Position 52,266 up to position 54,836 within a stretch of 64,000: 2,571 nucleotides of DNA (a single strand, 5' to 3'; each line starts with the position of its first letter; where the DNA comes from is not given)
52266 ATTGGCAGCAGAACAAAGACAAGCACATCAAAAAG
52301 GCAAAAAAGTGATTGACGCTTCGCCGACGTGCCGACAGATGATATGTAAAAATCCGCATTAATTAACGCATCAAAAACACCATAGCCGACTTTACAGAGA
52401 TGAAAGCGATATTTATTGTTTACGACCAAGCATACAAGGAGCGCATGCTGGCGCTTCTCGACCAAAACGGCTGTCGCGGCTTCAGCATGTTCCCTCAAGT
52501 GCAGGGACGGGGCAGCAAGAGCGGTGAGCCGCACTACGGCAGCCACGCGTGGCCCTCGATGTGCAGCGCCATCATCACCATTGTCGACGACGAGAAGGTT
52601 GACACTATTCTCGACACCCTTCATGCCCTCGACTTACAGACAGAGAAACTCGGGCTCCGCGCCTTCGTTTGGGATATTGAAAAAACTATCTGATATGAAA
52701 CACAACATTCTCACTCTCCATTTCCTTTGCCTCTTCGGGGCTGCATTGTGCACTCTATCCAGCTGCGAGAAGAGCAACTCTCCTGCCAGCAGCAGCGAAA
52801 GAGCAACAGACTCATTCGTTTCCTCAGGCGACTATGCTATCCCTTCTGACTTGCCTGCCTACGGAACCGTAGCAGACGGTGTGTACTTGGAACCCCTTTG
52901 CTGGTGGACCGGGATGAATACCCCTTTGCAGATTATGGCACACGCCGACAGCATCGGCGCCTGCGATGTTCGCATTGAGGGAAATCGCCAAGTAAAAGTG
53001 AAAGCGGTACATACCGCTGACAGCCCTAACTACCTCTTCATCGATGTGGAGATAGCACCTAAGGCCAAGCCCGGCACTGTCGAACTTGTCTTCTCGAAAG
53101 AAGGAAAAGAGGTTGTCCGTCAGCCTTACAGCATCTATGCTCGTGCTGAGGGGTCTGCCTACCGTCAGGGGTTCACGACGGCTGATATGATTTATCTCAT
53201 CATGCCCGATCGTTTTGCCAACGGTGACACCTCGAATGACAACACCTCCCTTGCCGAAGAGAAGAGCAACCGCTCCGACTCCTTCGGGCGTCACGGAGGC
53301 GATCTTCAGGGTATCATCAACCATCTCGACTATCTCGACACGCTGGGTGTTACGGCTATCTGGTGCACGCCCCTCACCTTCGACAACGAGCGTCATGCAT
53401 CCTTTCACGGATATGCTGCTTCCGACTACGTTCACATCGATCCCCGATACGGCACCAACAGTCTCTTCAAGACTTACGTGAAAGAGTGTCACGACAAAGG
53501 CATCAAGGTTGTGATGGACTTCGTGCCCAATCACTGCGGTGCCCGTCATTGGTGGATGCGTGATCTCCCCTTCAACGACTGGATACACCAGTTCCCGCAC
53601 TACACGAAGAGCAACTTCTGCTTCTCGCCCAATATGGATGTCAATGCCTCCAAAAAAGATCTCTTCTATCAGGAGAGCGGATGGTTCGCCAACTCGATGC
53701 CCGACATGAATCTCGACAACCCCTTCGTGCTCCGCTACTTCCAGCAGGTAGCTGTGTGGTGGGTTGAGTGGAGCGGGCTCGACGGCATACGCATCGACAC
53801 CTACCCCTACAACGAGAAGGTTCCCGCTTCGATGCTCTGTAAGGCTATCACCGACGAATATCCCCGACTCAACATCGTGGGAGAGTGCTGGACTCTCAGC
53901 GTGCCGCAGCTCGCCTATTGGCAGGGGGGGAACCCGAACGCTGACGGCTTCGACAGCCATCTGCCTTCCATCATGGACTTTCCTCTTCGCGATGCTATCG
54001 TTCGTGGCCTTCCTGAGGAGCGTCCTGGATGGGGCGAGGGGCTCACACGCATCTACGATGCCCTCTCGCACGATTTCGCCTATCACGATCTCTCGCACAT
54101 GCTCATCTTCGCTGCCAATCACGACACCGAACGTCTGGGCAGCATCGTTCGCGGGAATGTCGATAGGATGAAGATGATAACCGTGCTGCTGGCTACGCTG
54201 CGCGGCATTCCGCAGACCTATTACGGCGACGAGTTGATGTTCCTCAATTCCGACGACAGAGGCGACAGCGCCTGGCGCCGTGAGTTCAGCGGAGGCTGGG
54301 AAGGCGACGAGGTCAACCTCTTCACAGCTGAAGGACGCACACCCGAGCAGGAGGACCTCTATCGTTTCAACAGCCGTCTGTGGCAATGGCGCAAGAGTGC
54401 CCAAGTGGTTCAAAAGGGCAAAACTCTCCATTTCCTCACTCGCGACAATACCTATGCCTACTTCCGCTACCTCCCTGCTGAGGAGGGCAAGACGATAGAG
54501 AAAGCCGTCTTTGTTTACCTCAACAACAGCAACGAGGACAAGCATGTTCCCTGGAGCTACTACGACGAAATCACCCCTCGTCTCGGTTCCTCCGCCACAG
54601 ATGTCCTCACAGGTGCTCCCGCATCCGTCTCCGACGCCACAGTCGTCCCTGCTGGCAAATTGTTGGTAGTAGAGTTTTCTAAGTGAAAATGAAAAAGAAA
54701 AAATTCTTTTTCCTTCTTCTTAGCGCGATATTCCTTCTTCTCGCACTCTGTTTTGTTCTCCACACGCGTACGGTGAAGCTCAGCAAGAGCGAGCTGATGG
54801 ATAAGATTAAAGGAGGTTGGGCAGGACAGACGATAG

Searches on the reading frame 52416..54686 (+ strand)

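Call 10: search_protein_families(library=pfam, proteins=[window:52416-54686:+], max_evalue=0.001)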
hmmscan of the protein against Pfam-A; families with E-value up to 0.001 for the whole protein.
window:52416-54686:+ (756 aa): 3 families
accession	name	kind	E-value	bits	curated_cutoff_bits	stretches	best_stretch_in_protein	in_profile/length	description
PF00128.31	Alpha-amylase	-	3.9e-55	188.3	22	1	262-620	2-361/446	Alpha amylase, catalytic domain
PF09087.17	Cyc-maltodext_N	-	3.3e-22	79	25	1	158-243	2-87/88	Cyclomaltodextrinase, N-terminal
PF10438.15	Cyc-maltodext_C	-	9.5e-11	42.1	22.2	1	671-753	2-76/76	Cyclo-malto-dextrinase C-terminal domain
